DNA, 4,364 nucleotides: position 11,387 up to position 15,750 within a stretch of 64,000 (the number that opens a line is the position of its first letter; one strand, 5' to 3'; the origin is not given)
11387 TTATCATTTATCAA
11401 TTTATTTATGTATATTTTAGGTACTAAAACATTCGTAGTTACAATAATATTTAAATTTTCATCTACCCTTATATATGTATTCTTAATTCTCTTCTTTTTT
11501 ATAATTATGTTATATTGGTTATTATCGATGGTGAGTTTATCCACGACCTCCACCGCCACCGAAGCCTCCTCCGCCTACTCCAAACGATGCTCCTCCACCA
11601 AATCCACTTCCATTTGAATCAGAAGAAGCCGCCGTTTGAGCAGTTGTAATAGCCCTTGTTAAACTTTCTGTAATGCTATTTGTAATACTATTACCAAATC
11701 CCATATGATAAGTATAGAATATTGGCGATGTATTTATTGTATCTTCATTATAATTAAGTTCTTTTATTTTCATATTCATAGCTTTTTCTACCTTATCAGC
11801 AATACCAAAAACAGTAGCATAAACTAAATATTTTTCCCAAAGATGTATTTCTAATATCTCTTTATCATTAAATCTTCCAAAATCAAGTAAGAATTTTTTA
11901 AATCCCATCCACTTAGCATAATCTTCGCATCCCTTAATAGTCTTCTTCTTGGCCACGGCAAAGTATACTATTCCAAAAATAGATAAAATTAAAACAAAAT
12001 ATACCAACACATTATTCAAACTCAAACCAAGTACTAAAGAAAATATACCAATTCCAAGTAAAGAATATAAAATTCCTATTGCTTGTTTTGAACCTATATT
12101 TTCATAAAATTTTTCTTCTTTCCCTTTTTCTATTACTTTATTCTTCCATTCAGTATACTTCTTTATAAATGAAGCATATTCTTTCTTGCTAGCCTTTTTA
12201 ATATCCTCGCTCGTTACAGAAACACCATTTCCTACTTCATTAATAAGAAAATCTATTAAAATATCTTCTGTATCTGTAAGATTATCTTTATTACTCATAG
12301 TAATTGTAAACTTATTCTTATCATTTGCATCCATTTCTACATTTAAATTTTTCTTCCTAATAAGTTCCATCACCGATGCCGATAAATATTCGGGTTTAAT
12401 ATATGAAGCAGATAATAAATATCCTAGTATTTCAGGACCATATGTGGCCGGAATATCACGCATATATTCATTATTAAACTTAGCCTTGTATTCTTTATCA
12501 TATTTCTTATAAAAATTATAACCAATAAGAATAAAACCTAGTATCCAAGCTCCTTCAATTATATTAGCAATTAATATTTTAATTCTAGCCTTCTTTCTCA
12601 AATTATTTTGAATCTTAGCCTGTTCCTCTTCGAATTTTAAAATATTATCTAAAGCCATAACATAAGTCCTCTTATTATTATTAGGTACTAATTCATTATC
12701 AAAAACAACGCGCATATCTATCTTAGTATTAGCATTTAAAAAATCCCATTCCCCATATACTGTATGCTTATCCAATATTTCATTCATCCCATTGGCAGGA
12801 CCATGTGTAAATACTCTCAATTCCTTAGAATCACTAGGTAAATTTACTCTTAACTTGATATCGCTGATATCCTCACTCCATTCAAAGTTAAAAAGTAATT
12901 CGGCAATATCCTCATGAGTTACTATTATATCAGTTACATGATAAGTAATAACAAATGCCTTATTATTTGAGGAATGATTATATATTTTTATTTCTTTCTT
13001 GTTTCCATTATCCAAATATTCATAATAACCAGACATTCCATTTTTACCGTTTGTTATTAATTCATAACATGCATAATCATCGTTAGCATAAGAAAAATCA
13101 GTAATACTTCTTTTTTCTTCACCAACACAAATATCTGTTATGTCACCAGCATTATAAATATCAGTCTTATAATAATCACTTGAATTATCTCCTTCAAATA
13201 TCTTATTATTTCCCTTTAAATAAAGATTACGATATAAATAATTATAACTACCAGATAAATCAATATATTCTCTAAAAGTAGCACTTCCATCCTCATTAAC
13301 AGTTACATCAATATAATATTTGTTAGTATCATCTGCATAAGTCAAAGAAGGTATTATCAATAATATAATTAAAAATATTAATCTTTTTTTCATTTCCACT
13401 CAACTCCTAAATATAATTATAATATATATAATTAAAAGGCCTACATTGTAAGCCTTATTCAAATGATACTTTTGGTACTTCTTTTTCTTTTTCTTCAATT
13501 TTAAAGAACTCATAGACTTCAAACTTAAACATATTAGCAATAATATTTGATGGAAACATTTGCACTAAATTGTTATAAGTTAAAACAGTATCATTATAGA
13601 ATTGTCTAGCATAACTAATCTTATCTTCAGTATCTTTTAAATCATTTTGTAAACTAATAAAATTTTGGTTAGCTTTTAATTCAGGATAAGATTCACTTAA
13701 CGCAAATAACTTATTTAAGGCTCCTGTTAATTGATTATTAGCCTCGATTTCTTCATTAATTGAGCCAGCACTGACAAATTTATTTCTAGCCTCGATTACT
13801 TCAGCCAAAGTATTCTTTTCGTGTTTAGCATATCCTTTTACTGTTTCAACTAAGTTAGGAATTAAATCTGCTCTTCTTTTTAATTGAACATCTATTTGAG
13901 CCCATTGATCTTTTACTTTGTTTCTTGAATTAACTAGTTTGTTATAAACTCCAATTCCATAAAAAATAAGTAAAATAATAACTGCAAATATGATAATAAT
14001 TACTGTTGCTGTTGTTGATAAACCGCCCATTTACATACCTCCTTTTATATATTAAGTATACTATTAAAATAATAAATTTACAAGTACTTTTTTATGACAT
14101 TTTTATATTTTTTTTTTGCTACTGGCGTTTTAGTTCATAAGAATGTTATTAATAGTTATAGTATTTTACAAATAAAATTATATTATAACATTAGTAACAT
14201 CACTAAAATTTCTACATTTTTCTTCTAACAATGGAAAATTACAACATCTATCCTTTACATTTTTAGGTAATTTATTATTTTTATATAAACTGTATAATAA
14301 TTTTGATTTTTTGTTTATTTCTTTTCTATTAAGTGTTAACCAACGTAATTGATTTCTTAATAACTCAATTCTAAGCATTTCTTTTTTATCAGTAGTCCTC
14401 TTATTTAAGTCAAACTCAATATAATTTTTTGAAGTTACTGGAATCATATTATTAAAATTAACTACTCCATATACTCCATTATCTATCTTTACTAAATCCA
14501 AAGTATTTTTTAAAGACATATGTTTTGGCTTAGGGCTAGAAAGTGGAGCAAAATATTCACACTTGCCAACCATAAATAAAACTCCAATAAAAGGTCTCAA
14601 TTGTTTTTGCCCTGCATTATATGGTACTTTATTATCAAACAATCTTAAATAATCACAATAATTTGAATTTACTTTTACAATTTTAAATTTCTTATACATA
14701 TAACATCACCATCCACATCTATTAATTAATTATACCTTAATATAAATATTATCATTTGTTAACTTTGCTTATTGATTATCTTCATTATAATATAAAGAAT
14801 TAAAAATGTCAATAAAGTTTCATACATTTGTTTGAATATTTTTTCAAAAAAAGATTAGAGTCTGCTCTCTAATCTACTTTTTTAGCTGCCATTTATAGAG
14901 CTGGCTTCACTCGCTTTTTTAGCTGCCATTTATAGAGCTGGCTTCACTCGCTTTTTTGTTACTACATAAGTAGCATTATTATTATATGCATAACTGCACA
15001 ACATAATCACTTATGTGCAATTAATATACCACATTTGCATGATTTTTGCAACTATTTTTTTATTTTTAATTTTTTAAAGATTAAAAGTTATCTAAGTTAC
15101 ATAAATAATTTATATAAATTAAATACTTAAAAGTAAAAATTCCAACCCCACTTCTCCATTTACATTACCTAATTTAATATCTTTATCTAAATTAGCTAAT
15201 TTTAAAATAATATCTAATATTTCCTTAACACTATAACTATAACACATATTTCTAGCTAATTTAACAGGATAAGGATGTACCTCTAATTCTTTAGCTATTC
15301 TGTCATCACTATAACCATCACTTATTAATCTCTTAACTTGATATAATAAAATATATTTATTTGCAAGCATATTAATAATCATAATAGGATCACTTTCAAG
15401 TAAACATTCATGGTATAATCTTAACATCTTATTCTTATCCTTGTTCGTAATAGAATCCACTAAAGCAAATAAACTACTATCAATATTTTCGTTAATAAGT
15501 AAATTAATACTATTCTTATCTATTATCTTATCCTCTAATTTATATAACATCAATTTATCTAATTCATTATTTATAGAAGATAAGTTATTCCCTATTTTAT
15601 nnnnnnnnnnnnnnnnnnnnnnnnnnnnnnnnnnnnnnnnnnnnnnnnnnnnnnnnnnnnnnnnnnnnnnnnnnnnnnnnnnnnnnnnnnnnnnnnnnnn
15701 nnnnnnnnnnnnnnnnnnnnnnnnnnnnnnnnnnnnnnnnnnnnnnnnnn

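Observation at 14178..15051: ToxN/AbiQ-family toxin preceded by promoter, 37-nt tandem repeats and terminator: a candidate type III toxin-antitoxin locus with a new RNA antitoxin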

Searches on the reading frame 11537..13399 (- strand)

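Call 24: search_protein_families(library=pfam, proteins=[window:11537-13399:-], max_evalue=0.001)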
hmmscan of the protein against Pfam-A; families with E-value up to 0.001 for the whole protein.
window:11537-13399:- (620 aa): 2 families
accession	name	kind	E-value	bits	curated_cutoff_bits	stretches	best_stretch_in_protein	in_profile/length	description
PF20990.2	DUF2207_C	-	1e-46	160.1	33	1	310-541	2-247/247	Predicted membrane protein (DUF2207) C-terminal domain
PF09972.14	DUF2207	-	5.3e-17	63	24.4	1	26-233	3-172/172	Predicted membrane protein (DUF2207) N-terminal domain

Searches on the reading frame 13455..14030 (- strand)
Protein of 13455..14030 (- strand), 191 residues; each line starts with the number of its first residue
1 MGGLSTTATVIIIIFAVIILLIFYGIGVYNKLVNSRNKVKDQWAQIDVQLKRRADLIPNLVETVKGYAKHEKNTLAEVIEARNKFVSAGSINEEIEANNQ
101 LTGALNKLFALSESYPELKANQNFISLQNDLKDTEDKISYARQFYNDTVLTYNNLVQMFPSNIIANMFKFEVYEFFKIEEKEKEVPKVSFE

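Call 24: search_protein_families(library=pfam, proteins=[window:13455-14030:-], max_evalue=0.001)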
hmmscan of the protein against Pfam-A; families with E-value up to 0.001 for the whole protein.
window:13455-14030:- (191 aa): 1 family
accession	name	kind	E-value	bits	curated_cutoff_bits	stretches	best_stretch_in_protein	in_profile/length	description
PF04011.17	LemA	-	2.2e-63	212.9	26.2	1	42-190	1-149/149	LemA family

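Call 68: find_related_loci(query=window:13455-14030:-, collection=metagenome_contigs, flank=2500)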
Query window:13455-14030:- (191 aa) in metagenome_contigs; peptide patterns used: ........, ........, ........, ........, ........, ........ (x = any residue, [..] = any of these).
600 stretches matched a pattern (row limit reached: there are more); 593 encode a relative of the query (tblastn E <= 1e-3); the best 80 are kept; 80 distinct loci.
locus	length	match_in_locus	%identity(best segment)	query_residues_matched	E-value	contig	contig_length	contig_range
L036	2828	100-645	70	9-190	7e-89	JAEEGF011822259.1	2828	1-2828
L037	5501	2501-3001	75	24-190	2e-85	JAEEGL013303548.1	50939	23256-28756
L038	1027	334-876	67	10-190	3e-86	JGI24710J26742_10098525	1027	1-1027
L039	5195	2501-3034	69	13-190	4e-79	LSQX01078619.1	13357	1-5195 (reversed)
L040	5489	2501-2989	74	29-190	4e-79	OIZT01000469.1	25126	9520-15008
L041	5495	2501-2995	72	26-190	3e-78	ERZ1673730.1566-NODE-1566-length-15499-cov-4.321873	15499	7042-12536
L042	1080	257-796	66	11-190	2e-83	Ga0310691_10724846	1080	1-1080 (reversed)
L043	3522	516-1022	67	23-191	6e-77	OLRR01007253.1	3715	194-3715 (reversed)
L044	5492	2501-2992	71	27-190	3e-76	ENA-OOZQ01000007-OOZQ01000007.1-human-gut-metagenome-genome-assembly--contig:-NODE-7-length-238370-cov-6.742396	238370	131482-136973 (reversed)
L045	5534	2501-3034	65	11-188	5e-76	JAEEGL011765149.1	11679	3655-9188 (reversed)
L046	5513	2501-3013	67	20-190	2e-73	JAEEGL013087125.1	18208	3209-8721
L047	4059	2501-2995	66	26-190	4e-73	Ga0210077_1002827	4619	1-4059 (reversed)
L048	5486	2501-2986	68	29-190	3e-71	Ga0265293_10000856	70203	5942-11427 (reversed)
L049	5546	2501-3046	58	10-190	2e-70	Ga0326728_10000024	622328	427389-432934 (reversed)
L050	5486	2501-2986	65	29-190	3e-70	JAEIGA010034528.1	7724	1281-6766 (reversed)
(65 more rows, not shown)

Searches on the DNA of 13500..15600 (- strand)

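Call 6: search_rna_families(source=window, start=13500, end=15600, threshold=evalue, max_evalue=10, show_alignments=3)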
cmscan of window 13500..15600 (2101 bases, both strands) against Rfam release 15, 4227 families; matches with E-value up to 10: 5.
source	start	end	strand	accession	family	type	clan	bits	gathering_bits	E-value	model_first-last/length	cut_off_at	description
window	13625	13719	-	RF01205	snR62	Gene; snRNA; snoRNA; CD-box;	CL00055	26.1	55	6.8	1-100/100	no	Small nucleolar RNA snR62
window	14965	15037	-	RF04052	mir-466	Gene; miRNA;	-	17.8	85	5.6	1-80/80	no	mir-466 microRNA precursor family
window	14829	14886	+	RF02056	STnc390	Gene; sRNA;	-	17.4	50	2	1-60/60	no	Salmonella sRNA STnc390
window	13833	13863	-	RF01933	bxd_5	Gene; lncRNA;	-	14.6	50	2.2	28-57/57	no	Bithoraxoid conserved region 5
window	13973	14035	+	RF00023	tmRNA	Gene;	CL00001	8.7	47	0.92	82-140/374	no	transfer-messenger RNA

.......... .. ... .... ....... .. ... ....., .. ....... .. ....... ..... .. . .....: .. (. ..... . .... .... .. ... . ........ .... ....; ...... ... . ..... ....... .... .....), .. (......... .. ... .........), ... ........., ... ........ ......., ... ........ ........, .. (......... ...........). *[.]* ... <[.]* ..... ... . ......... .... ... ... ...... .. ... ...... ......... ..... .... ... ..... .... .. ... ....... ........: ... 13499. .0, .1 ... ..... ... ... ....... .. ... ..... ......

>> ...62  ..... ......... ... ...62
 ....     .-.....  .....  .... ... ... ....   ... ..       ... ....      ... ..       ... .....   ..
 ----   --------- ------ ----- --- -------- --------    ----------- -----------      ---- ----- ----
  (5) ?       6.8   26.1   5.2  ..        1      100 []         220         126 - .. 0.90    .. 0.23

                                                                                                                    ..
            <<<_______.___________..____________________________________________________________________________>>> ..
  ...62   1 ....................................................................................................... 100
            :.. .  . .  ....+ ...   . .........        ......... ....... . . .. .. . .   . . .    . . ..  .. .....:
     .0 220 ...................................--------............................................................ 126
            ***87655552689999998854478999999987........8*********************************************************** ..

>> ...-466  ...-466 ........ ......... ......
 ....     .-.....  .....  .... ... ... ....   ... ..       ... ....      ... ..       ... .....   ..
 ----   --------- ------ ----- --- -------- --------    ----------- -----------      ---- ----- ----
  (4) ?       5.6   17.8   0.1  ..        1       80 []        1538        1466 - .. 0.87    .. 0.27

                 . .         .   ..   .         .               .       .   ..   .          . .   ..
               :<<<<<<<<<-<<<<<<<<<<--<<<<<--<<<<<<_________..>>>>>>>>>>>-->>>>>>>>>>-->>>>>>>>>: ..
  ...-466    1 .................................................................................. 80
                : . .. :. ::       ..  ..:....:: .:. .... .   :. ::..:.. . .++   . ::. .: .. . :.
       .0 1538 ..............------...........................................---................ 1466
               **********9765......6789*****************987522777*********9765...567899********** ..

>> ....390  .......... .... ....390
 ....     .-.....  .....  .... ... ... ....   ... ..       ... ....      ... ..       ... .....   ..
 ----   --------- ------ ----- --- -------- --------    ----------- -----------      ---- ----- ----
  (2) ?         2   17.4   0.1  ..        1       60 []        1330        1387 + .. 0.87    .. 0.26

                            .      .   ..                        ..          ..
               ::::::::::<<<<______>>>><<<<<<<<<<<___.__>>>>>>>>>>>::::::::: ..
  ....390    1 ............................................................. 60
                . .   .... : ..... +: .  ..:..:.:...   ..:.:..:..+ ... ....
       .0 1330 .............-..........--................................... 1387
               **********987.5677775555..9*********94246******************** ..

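Call 39: search_rna_families(sources=[L026, L025, L007, L013], threshold=evalue, max_evalue=1)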
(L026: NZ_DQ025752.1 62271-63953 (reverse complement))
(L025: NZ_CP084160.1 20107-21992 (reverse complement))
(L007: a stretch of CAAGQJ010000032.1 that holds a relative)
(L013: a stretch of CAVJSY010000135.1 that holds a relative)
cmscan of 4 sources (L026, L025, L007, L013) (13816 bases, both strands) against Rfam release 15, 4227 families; matches with E-value up to 1: 3.
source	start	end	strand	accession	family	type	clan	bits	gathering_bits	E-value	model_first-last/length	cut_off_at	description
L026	473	506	+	RF02519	ToxI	Gene; antitoxin;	-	59.2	50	1.4e-08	1-34/34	no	ToxI antitoxin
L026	439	472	+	RF02519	ToxI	Gene; antitoxin;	-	47.1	50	7.6e-06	1-34/34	no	ToxI antitoxin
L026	405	438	+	RF02519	ToxI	Gene; antitoxin;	-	39.8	50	0.00035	1-34/34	no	ToxI antitoxin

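Call 48: build_rna_model(alignment_id=A1, structure=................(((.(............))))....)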
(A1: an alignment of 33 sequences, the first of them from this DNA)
Model R1 built from alignment A1 (33 sequences, 41 columns); structure: as given.
model positions 36; base pairs 4; branch points 0; effective number of sequences 33; information 1.398 bits per position. Calibrated on 0.2 Mb of random sequence (short: E-values are rough).
structure used (alignment columns):
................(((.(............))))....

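Call 49: search_with_rna_model(model_id=R1, sources=[window, L025, L026], max_evalue=10, show_alignments=6)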
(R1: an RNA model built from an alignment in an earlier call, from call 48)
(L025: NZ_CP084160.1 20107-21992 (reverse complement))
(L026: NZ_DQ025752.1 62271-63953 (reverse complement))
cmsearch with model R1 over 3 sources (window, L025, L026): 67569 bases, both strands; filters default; matches with E-value up to 10: 14.
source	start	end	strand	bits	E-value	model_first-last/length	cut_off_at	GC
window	14884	14920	-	55.1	4.1e-14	1-36/36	no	0.43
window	14921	14957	-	55.1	4.1e-14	1-36/36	no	0.43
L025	546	582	+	24.1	5.1e-05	1-36/36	no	0.38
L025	583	619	+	24.1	5.1e-05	1-36/36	no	0.38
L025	620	654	+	22.6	0.00015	1-36/36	no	0.37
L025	510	545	+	13.9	0.051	1-36/36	no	0.36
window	57715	57742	-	9.3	1.1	1-36/36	no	0.46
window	40249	40260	+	9.2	1.3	1-36/36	no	0.25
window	60861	60872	+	8.5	2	1-36/36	no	0.25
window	48712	48723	-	8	2.9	1-36/36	no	0.25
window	40667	40739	-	7.6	3.7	1-36/36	no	0.4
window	48260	48298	-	7.2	4.7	1-36/36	no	0.21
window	36332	36341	-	6.6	7.3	1-36/36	no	0.3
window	43671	43681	-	6.3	8.5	1-36/36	no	0.18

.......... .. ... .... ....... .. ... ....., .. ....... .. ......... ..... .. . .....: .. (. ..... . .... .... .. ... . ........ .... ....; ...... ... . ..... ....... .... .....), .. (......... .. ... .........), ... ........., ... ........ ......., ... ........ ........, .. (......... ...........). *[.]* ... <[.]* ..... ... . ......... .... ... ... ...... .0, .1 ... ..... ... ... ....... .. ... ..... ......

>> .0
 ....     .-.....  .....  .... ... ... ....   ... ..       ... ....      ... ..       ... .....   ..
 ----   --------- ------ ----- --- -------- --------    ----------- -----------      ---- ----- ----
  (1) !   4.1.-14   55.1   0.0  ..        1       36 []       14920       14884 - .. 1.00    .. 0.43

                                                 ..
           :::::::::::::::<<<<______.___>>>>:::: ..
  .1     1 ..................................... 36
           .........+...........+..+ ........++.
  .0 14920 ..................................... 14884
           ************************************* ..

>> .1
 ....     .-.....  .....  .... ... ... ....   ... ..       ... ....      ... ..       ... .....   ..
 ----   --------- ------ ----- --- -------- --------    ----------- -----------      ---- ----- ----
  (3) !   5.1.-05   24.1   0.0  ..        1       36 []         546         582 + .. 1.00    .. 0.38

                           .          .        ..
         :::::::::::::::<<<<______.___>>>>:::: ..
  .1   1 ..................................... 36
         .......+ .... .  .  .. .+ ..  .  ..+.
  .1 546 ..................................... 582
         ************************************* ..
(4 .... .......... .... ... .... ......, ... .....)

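Call 66: search_with_rna_model(model_id=R1, sources=[L034, L035, L026], max_evalue=1, filters=off)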
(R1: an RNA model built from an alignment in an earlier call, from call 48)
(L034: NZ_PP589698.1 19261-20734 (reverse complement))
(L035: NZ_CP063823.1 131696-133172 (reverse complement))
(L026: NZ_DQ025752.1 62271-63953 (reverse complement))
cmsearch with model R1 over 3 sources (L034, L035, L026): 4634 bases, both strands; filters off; matches with E-value up to 1: 12.
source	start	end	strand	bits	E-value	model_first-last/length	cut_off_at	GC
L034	408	432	+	9.9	0.053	1-36/36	no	0.4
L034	372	401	+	9.8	0.058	1-36/36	no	0.4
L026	435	463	+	9.4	0.072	1-36/36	no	0.34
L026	538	548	-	7.6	0.25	1-36/36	no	0.27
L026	467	514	+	7.4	0.28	1-36/36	no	0.38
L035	355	372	+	7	0.37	1-36/36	no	0.39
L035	669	692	+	7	0.38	1-36/36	no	0.17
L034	1332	1341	-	6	0.73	1-36/36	no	0.3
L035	708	716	+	5.9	0.78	1-36/36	no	0.33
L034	1403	1412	-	5.9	0.78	1-36/36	no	0.1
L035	432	441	+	5.8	0.82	1-36/36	no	0.3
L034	852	860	+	5.7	0.9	1-36/36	no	0.33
